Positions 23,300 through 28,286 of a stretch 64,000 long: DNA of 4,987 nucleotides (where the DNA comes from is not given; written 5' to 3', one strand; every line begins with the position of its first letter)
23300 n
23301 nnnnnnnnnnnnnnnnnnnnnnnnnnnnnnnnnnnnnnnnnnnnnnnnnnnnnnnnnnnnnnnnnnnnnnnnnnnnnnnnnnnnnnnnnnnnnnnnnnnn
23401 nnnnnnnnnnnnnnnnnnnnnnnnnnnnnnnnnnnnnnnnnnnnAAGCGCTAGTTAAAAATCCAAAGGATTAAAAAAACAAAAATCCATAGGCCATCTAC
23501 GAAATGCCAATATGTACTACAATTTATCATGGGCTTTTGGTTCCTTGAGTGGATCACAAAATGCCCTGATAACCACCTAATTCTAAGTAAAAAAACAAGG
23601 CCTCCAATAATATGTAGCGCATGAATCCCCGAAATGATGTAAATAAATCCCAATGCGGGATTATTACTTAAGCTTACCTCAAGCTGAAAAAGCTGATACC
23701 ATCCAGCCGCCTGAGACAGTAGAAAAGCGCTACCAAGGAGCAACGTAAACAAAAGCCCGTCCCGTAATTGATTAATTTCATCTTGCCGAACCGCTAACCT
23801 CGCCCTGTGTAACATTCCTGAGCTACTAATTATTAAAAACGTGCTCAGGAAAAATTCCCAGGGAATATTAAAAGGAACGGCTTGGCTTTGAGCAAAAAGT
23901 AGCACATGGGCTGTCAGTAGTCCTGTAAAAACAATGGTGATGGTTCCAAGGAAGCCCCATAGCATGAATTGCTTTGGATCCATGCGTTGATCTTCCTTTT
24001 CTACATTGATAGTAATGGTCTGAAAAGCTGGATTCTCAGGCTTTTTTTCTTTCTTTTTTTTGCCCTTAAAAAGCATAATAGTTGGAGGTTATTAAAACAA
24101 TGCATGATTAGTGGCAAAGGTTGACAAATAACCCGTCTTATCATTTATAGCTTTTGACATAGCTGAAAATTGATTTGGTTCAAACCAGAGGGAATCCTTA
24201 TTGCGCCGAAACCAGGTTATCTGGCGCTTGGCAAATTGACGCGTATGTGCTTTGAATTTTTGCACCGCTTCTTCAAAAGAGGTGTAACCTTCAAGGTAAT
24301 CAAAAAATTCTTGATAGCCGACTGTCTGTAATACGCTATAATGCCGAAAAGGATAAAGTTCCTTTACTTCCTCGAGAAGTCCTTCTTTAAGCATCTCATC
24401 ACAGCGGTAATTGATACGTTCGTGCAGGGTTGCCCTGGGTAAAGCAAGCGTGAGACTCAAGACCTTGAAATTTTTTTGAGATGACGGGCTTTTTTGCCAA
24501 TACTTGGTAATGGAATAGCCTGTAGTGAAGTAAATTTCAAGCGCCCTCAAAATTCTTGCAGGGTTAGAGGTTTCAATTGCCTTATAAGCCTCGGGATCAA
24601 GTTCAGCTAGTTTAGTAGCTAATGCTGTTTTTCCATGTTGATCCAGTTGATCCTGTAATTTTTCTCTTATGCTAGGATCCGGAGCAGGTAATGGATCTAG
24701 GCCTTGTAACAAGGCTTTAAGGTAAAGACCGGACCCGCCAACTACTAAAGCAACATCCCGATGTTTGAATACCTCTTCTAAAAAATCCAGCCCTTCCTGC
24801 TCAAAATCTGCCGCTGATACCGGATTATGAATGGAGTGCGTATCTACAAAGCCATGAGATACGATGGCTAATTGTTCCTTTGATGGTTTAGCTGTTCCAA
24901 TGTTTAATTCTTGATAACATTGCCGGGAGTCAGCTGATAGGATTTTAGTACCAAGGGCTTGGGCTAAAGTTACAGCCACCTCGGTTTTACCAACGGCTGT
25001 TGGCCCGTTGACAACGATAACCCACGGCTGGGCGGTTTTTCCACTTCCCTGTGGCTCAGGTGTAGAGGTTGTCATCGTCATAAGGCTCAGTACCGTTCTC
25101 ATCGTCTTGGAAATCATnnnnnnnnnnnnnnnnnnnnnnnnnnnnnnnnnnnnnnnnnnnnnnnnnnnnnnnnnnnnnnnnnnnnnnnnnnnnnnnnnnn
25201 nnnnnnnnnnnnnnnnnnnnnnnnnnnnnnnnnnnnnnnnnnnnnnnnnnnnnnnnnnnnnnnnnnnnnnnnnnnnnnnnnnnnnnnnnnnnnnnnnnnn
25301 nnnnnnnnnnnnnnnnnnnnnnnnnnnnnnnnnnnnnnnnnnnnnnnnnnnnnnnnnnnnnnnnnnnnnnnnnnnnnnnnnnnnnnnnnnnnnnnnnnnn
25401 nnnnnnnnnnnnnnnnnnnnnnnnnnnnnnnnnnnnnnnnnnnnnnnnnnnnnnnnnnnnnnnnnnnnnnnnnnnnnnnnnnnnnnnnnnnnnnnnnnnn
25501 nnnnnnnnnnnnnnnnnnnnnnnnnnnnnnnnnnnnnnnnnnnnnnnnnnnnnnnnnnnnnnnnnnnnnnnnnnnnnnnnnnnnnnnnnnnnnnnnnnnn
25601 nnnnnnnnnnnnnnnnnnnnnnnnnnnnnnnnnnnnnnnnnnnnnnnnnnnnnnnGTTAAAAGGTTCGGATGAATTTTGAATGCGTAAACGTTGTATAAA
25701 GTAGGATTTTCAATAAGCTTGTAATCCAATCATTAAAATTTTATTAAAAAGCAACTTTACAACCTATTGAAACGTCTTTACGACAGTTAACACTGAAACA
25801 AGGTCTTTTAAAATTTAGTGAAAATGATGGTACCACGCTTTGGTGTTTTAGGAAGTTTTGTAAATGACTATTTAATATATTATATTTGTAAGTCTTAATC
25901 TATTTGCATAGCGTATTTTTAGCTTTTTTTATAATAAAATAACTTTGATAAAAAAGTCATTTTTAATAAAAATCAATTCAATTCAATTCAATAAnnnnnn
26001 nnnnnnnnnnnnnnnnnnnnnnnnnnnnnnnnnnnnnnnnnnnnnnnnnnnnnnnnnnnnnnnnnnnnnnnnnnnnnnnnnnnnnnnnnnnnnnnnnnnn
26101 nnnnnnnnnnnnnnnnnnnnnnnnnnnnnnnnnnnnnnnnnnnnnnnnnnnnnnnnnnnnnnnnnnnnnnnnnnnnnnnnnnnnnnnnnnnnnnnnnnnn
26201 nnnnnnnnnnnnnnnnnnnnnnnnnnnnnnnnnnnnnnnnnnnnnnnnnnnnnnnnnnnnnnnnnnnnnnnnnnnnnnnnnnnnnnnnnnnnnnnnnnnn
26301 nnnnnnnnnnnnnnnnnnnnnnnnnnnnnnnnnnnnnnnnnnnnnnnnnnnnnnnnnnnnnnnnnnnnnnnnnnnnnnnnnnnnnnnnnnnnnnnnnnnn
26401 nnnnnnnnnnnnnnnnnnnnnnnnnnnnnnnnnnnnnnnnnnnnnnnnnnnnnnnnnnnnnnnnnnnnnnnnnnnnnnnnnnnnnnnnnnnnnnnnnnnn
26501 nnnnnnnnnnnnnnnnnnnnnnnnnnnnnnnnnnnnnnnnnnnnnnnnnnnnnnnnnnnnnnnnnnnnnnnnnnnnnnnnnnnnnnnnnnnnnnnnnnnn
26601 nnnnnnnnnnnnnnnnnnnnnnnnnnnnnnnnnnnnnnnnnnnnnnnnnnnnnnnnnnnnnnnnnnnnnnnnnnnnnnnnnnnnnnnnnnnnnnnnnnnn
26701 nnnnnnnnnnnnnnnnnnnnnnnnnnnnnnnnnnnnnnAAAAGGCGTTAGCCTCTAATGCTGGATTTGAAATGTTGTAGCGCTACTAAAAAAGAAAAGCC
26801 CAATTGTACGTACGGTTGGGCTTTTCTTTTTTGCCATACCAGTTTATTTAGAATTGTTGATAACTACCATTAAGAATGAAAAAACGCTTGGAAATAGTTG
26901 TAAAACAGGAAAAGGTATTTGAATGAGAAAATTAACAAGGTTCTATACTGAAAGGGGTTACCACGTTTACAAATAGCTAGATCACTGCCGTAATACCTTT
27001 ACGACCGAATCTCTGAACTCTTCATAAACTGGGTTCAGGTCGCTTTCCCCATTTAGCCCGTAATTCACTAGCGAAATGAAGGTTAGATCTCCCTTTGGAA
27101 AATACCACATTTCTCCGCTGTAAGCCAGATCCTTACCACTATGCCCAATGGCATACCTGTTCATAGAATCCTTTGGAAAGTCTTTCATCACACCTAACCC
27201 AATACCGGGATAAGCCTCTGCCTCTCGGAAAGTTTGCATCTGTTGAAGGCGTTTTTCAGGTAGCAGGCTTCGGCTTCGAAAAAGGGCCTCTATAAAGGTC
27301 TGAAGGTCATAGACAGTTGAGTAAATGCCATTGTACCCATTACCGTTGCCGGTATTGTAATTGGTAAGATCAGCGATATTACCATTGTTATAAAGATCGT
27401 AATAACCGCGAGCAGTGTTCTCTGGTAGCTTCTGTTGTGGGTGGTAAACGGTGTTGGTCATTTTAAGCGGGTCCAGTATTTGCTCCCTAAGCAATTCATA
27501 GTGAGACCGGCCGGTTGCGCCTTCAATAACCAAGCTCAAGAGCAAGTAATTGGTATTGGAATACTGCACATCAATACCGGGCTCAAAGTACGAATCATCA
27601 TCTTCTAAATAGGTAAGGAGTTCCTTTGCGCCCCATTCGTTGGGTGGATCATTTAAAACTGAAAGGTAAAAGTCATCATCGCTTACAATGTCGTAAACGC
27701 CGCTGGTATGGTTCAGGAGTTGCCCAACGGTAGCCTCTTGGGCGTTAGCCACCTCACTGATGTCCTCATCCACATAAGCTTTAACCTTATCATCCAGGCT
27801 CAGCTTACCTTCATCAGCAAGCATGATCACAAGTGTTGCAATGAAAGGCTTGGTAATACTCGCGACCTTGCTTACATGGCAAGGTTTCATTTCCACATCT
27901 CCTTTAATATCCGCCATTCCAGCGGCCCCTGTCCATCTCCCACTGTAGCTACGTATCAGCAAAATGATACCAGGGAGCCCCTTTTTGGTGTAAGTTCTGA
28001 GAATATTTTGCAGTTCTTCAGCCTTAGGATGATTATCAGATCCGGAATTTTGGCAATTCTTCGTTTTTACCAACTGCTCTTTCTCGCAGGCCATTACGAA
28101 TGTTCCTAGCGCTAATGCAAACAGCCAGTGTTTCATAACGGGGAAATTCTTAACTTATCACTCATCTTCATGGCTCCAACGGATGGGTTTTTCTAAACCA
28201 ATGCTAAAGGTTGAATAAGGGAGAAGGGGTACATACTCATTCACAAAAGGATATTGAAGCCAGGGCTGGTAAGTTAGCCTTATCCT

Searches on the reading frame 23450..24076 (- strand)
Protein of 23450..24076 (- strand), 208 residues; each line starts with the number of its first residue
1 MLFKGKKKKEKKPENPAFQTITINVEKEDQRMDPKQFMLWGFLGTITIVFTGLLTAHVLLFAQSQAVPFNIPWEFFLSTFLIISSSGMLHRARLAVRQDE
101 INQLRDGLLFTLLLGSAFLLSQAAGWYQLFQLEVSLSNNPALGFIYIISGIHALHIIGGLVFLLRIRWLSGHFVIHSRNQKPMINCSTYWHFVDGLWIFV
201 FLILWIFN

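Call 59: search_protein_families(library=pfam, proteins=[window:23450-24076:-], max_evalue=0.001)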
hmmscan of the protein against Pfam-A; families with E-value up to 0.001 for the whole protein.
window:23450-24076:- (208 aa): 1 family
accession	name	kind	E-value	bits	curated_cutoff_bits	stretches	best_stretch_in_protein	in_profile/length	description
PF00510.24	COX3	-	3.9e-11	43.8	23.8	1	68-206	123-255/258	Cytochrome c oxidase subunit III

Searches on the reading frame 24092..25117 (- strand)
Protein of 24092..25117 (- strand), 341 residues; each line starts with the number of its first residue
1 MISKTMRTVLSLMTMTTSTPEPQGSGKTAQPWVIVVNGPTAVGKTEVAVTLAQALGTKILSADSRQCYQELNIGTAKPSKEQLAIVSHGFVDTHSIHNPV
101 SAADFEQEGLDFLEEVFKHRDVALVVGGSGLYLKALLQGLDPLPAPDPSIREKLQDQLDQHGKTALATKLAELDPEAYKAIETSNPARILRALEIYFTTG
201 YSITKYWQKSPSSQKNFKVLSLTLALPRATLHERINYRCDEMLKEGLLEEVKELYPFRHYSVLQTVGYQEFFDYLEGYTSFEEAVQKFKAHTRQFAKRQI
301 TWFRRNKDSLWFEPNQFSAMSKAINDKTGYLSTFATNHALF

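Call 59: search_protein_families(library=pfam, proteins=[window:24092-25117:-], max_evalue=0.001)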
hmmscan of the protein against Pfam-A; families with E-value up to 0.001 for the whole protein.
window:24092-25117:- (341 aa): 2 families
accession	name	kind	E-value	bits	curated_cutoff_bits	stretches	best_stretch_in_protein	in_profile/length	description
PF01715.23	IPPT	-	2e-77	260.6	23.6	1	66-305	1-242/243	IPP transferase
PF01745.22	IPT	-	3.1e-13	50.1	20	1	34-135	4-105/233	Isopentenyl transferase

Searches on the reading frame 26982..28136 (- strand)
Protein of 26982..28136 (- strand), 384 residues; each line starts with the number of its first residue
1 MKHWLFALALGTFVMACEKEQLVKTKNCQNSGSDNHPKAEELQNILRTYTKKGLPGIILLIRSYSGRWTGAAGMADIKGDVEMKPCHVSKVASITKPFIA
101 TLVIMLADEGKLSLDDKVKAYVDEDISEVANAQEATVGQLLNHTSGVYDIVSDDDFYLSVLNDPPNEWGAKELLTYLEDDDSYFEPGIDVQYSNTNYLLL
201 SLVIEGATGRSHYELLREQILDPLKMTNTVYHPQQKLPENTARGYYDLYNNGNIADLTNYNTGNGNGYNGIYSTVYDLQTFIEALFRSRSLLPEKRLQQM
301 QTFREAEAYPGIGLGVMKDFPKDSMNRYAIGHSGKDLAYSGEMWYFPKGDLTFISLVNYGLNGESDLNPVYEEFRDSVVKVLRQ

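Call 59: search_protein_families(library=pfam, proteins=[window:26982-28136:-], max_evalue=0.001)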
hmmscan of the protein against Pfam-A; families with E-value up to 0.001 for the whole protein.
window:26982-28136:- (384 aa): 1 family
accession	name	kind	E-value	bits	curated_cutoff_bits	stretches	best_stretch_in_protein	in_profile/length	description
PF00144.29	Beta-lactamase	-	4.5e-51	174.4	27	1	44-361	3-312/329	Beta-lactamase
